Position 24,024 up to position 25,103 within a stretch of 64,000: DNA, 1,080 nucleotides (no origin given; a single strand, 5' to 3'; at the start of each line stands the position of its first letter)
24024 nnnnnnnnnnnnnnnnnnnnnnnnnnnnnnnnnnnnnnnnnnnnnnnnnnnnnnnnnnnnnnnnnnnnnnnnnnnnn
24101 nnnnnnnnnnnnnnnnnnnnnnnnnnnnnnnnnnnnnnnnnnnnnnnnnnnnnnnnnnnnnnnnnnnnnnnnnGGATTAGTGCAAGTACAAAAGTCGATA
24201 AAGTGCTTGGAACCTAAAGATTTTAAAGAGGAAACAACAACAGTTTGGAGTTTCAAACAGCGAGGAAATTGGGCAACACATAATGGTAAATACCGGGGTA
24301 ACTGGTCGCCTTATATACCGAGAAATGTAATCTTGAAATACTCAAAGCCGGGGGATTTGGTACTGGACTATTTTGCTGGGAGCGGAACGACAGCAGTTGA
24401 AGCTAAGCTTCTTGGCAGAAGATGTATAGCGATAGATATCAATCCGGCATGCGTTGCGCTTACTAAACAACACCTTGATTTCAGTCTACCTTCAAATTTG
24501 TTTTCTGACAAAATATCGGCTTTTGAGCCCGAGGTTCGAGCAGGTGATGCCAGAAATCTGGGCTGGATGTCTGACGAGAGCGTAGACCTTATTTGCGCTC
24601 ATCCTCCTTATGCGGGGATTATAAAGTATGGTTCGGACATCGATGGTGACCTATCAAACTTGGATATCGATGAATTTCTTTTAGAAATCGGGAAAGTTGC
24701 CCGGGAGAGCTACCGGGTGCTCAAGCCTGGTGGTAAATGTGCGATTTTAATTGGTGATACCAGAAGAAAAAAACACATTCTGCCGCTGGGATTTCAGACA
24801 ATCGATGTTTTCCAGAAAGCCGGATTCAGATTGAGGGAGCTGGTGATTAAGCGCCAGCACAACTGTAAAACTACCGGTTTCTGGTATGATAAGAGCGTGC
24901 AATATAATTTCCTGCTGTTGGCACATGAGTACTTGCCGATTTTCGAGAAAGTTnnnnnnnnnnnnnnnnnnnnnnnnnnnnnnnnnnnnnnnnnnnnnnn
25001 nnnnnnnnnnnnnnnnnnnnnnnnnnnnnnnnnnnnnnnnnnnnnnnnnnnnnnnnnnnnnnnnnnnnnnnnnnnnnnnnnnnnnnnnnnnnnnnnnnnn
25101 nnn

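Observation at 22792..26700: Low-GC island with a methyltransferase-centred three-gene operon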

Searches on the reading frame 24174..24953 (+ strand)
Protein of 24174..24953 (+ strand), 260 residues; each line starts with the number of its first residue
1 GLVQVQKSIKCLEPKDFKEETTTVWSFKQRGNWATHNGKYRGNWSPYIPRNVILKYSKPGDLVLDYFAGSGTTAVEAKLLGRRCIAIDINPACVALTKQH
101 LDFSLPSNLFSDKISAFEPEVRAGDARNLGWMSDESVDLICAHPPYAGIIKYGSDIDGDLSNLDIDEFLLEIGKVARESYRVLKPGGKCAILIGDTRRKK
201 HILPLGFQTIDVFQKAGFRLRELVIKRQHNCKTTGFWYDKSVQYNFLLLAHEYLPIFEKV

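Call 59: search_dna_similar(query=window:24174-24953:+, collection=plasmids, mode=protein, max_evalue=1e-10, max_rows=25)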
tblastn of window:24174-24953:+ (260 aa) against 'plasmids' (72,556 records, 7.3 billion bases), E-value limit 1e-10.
Records with a match: 96; places in all: 96; records where one place covers at least 80% of the query: 95.
Best place of each record, by identity: <60% 96.
By first word of the organism name: Neisseria 52; Vibrio 24; Pseudomonas 4; Photobacterium 2; Stutzerimonas 2; Levilactobacillus 2; Fusobacterium 1; Salipiger 1; Paenarthrobacter 1; Aeromonas 1; and 6 more.
By predicted mobility (MOB-suite, as given by PLSDB): conjugative 80; non-mobilizable 9; mobilizable 7.
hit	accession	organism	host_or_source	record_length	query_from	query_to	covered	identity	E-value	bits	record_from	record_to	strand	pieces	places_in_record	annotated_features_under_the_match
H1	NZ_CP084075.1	Fusobacterium vincentii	-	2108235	13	259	95%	55.5%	5e-88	291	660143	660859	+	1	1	none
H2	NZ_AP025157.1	Vibrio penaeicida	Penaeus japonicus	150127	6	259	98%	31.5%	1e-19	95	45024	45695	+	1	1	DNA adenine modification methylase | hypothetical protein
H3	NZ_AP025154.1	Vibrio penaeicida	Penaeus japonicus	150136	6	259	98%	31.5%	1e-19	95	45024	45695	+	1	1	DNA adenine modification methylase | hypothetical protein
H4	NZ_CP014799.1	Salipiger profundus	single cell,environmental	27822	4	259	98%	30.8%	1e-18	92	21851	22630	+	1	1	DNA methyltransferase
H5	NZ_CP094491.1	Paenarthrobacter ureafaciens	soil,farmland soil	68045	2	259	99%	29.9%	8e-14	78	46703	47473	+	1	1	site-specific DNA-methyltransferase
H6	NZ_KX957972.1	Vibrio parahaemolyticus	shrimp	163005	21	259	92%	32.2%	2e-17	89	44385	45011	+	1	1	none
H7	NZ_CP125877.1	Vibrio harveyi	Vibriosis affected Asian seabass (Lates ...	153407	21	259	92%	32.2%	2e-17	89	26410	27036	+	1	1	DNA adenine modification methylase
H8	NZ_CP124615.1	Vibrio sp. YMD68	pure culture,sediment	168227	21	259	92%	32.2%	2e-17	89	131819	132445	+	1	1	DNA adenine modification methylase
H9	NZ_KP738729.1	Aeromonas sp. Ne-1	-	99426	10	259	96%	30.5%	7e-13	75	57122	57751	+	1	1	hypothetical protein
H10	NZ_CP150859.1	Vibrio parahaemolyticus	Penaeus vannamei,cell culture,Shrimp ...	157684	21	259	92%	31.8%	1e-16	87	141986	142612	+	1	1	restriction endonuclease subunit M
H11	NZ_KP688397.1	Vibrio parahaemolyticus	shrimp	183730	21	259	92%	31.8%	1e-16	87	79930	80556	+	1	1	restriction endonuclease subunit M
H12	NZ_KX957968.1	Vibrio alginolyticus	shrimip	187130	21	259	92%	31.8%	1e-16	87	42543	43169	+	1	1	restriction endonuclease subunit M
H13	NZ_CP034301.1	Vibrio parahaemolyticus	Penaeus vannamei,AHPND infected ...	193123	21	259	92%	31.8%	1e-16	87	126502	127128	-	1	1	restriction endonuclease subunit M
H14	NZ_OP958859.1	Vibrio alginolyticus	-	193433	21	259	92%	31.8%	1e-16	87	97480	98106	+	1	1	restriction endonuclease subunit M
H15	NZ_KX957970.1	Vibrio parahaemolyticus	shrimp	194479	21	259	92%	31.8%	1e-16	87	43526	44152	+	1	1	restriction endonuclease subunit M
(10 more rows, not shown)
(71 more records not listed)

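Call 60: get_annotated_region(hit=H1, flank=5000)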
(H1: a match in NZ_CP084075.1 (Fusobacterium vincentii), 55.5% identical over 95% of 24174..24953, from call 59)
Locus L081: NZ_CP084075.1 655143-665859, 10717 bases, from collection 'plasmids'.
description: Fusobacterium vincentii strain SB055 plasmid pSB055A, complete sequence
organism: Fusobacterium vincentii (NCBI taxid 155615)
taxonomy: Bacteria; Fusobacteriota; Fusobacteriia; Fusobacteriales; Fusobacteriaceae; Fusobacterium; Fusobacterium vincentii
host: -; source: -; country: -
typing (MOB-suite, as given by PLSDB): non-mobilizable
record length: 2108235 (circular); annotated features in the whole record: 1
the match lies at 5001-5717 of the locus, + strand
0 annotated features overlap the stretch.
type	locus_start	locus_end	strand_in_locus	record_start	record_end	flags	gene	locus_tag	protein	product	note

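Call 81: search_protein_families(library=padloc, proteins=[L081:4160-4978:+, L081:3290-4147:+], max_evalue=0.001)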
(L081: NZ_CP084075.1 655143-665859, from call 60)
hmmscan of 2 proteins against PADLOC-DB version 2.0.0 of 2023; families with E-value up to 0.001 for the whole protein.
L081:4160-4978:+ (272 aa): 6 families
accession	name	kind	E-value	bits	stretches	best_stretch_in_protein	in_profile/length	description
PDLC04806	PDC-S02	-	3.1e-19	67.4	1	28-141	189-298/324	-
PDLC04796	PDC-S02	-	1.5e-18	64.9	1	26-171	245-384/390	-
PDLC03203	mREase_II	-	3.3e-13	47.6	1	13-139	240-367/393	Type II methyl-directed restriction enzyme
PDLC04819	PDC-S02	-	2.3e-09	34.9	1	15-141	188-304/334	-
PDLC03657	mREase_IV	-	3.4e-08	31.2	1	36-163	184-313/317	Type IV methyl-directed restriction enzyme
PDLC03206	mREase_II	-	1.9e-07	28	1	42-141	297-394/434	Type II methyl-directed restriction enzyme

L081:3290-4147:+ (285 aa): 2 families
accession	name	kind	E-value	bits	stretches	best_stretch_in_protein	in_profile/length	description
PDLC03548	REase_II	-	1.7e-102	340.7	1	2-284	5-288/290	Type II restriction enzyme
PDLC03569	REase_II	-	7.4e-30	102.6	1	97-284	18-204/205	Type II restriction enzyme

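Call 83: find_homologous_proteins(query=window:24174-24953:+, max_evalue=1e-20)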
Query window:24174-24953:+ (260 aa): 6764 proteins with E <= 1e-20 among 8000 candidates; the best 120 are listed.
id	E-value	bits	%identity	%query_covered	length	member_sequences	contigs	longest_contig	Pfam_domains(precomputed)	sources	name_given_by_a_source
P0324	2.4e-125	435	73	97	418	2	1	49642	PF08241.19,PF01555.25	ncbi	-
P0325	2.7e-124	432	74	97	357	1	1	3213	PF08241.19,PF01555.25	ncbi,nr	ncbi:MAG: methyltransferase domain-containing protein, partial [Anaerolineae bacterium]|nr:methyltra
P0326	3.8e-124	431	71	98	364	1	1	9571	PF01170.25,PF02475.24,PF08241.19,PF01555.25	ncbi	ncbi:MAG: DNA methyltransferase, partial [Thermoplasmata archaeon]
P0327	7.6e-123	427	71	95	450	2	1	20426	PF13847.13,PF01170.25,PF09445.17,PF08241.19,PF01555.25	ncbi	-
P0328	7.1e-122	424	70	97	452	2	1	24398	PF01170.25,PF08241.19,PF01555.25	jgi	-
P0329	4.7e-121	421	70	97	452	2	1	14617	PF01170.25,PF08241.19,PF01555.25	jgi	jgi:SAM-dependent methyltransferase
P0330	5.5e-121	421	70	99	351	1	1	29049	PF13847.13,PF06325.20,PF13649.13,PF01170.25,PF09445.17,PF08241.19,PF01555.25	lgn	-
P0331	5.8e-120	418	71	97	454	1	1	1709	PF08241.19,PF01555.25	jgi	jgi:SAM-dependent methyltransferase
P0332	2.4e-119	416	69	98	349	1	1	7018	PF13847.13,PF13649.13,PF01170.25,PF09445.17,PF08241.19,PF01555.25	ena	-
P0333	3.8e-119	415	73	96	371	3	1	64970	PF01555.25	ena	-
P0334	1.1e-118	414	70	97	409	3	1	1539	PF01555.25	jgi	-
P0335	4.3e-118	412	69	97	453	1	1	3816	PF01170.25,PF08241.19,PF01555.25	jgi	jgi:SAM-dependent methyltransferase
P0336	7.9e-118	411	70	98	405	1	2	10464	PF13847.13,PF13649.13,PF01170.25,PF08241.19,PF01555.25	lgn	-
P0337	9.9e-118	410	68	95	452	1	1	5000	PF13847.13,PF06325.20,PF13649.13,PF01170.25,PF02475.24,PF09445.17,PF08241.19,PF01555.25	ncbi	ncbi:MAG: DNA methyltransferase, partial [candidate division WOR-3 bacterium]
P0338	1.8e-117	410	69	99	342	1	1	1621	PF13847.13,PF03602.22,PF13649.13,PF01170.25,PF08241.19,PF01555.25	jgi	-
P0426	1.1e-100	354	63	97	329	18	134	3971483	PF13847.13,PF13649.13,PF01170.25,PF02475.24,PF08241.19,PF01555.25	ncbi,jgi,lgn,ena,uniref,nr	ncbi:MAG TPA: site-specific DNA-methyltransferase [Hungateiclostridium thermocellum]|uniref:Methyltr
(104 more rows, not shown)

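Call 84: find_encoding_contigs(protein=P0426, flank=5000, max_places=2)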
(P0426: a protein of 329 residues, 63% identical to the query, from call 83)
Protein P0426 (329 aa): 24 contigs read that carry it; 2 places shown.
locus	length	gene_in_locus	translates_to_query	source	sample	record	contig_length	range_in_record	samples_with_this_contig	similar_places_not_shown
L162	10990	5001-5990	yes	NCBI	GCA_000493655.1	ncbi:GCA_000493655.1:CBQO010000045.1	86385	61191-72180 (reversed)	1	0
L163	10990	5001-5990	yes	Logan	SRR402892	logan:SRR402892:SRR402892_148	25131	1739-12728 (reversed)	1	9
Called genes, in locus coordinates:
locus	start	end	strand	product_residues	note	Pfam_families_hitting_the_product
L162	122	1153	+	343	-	PF03193:RsgA_GTPase, PF00005:ABC_tran (weak), PF01926:MMR_HSR1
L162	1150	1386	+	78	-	-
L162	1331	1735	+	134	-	-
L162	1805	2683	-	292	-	PF02915:Rubrerythrin (faint), PF01988:VIT1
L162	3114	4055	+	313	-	PF02086:MethyltransfD12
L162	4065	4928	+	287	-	PF04556:DpnII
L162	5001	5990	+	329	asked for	PF01555:N6_N4_Mtase, PF02475:TRM5-TYW2_MTfase (weak), PF01170:UPF0020 (weak), PF08241:Methyltransf_11 (faint), PF13649:Methyltransf_25 (faint), PF13847:Methyltransf_31 (weak), PF01555:N6_N4_Mtase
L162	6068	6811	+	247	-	PF00106:adh_short, PF13561:adh_short_C2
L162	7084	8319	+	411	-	PF04282:DUF438, PF01814:Hemerythrin, PF13596:PAS_10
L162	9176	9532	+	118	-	PF00462:Glutaredoxin, PF03960:ArsC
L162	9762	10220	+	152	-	PF06094:GGACT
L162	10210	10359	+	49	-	-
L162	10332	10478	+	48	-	-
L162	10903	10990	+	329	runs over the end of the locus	PF06541:ABC_trans_CmpB, PF01966:HD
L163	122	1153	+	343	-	PF03193:RsgA_GTPase, PF00005:ABC_tran (weak), PF01926:MMR_HSR1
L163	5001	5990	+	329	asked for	PF01555:N6_N4_Mtase, PF02475:TRM5-TYW2_MTfase (weak), PF01170:UPF0020 (weak), PF08241:Methyltransf_11 (faint), PF13649:Methyltransf_25 (faint), PF13847:Methyltransf_31 (weak), PF01555:N6_N4_Mtase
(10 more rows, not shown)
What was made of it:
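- The same MTase family also occurs with DpnII-type enzymes and in more than 6,700 proteins, against 425 X194 homologues (calls 83, 84).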
